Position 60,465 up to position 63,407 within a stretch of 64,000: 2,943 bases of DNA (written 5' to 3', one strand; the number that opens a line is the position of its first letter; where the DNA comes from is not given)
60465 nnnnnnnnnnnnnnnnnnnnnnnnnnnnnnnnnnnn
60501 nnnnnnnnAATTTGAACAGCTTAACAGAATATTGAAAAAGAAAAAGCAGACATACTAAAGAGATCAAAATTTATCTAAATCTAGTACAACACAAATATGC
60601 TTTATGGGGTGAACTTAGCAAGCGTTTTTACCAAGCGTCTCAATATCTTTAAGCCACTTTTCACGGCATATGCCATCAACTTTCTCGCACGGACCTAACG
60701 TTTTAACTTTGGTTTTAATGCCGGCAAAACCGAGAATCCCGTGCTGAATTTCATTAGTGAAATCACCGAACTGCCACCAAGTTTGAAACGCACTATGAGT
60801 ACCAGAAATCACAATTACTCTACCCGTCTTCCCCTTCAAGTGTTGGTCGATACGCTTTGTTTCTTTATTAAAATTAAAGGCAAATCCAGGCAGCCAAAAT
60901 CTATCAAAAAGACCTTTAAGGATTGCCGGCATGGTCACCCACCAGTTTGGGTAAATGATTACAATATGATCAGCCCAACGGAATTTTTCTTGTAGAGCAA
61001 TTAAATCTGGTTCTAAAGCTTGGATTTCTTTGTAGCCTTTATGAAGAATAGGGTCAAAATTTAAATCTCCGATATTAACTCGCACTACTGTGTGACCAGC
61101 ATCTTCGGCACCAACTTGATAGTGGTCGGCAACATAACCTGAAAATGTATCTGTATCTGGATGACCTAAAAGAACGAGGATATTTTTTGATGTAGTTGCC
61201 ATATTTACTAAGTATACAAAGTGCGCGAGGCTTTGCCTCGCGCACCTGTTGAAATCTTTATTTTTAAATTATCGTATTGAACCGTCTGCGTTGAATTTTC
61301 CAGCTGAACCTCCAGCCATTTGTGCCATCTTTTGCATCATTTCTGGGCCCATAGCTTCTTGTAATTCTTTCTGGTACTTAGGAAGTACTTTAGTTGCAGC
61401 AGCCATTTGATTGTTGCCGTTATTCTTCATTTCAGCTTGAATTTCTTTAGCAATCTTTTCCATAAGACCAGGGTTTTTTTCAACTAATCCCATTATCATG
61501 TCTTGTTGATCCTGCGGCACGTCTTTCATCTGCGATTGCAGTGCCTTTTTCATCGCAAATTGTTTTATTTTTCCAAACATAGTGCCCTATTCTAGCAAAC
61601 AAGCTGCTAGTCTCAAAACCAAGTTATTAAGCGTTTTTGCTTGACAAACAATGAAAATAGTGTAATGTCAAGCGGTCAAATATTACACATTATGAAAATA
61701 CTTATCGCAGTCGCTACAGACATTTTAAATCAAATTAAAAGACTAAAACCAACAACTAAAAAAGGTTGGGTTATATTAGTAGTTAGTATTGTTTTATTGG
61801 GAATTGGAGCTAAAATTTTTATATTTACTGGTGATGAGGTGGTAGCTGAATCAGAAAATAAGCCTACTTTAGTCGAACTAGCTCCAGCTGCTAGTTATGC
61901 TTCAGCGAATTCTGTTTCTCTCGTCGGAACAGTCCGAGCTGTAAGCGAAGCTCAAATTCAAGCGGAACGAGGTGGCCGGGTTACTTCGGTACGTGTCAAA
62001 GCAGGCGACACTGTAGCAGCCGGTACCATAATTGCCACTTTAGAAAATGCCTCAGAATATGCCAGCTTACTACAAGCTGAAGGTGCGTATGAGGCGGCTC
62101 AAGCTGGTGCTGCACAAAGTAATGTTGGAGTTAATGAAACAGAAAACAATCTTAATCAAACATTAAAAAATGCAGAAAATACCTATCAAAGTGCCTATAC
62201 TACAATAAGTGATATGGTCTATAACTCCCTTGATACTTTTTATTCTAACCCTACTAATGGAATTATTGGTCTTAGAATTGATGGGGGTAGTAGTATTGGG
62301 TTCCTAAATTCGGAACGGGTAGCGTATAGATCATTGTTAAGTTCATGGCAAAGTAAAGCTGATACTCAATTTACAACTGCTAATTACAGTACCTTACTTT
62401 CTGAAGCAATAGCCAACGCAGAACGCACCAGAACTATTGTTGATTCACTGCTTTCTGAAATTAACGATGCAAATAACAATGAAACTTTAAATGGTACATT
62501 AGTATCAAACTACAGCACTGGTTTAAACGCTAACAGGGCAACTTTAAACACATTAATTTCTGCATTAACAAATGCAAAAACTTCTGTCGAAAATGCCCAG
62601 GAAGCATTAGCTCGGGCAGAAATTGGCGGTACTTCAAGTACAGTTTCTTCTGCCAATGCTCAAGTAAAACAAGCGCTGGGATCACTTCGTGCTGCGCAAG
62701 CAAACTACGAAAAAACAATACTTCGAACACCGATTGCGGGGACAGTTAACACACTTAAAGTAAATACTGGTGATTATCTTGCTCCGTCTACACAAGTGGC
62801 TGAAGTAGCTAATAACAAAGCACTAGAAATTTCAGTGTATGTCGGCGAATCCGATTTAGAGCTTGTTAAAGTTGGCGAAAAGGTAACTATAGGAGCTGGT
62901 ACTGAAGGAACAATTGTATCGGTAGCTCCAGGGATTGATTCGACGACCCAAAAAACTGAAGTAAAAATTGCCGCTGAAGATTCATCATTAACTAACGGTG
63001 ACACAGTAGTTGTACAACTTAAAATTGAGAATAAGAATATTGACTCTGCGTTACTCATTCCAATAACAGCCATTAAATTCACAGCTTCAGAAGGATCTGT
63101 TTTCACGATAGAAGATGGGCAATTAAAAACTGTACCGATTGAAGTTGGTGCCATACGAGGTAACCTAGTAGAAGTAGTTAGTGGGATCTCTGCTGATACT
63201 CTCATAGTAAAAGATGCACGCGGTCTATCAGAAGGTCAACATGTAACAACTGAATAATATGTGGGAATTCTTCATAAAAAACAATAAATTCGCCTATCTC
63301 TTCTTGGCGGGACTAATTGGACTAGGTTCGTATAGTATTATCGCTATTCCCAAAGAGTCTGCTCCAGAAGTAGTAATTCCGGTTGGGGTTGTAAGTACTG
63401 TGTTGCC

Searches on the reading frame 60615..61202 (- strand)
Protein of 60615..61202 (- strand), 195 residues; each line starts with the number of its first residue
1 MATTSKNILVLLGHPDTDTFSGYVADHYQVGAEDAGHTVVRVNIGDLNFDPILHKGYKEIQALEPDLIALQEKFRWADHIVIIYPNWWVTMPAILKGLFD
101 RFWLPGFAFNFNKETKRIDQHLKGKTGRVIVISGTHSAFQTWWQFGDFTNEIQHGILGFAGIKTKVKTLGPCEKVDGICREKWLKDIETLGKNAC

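Call 19: search_protein_families(library=pfam, proteins=[window:60615-61202:-], max_evalue=0.001)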
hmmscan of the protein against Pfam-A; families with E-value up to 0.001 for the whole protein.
window:60615-61202:- (195 aa): 2 families
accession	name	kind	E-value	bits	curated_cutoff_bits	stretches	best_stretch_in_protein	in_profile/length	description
PF02525.22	Flavodoxin_2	-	1.1e-33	117.1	27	1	6-163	1-168/198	Flavodoxin-like fold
PF03358.20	FMN_red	-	9.2e-15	55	24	1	7-136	2-118/152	NADPH-dependent FMN reductase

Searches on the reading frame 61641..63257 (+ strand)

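Call 19: search_protein_families(library=pfam, proteins=[window:61641-63257:+], max_evalue=0.001)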
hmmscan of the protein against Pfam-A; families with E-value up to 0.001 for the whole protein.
window:61641-63257:+ (538 aa): 6 families
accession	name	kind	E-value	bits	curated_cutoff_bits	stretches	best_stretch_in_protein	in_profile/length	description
PF13437.12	HlyD_3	-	1.6e-16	61.4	22.2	1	361-448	2-96/106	HlyD family secretion protein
PF16576.10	HlyD_D23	-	7.8e-13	48.6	30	1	344-447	94-203/214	Barrel-sandwich domain of CusB or HlyD membrane-fusion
PF13533.13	Biotin_lipoyl_2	-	7e-08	32.6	29.8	1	105-135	2-32/32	Biotin-lipoyl like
PF00364.28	Biotin_lipoyl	-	5e-06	26.7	22.1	0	103-134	42-73/73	Biotin-requiring enzyme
PF12700.13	HlyD_2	-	6.9e-05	22.2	25.1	1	377-491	250-361/416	HlyD family secretion protein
PF00166.26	Cpn10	-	0.0006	20.2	21.1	0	453-499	6-55/93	Chaperonin 10 Kd subunit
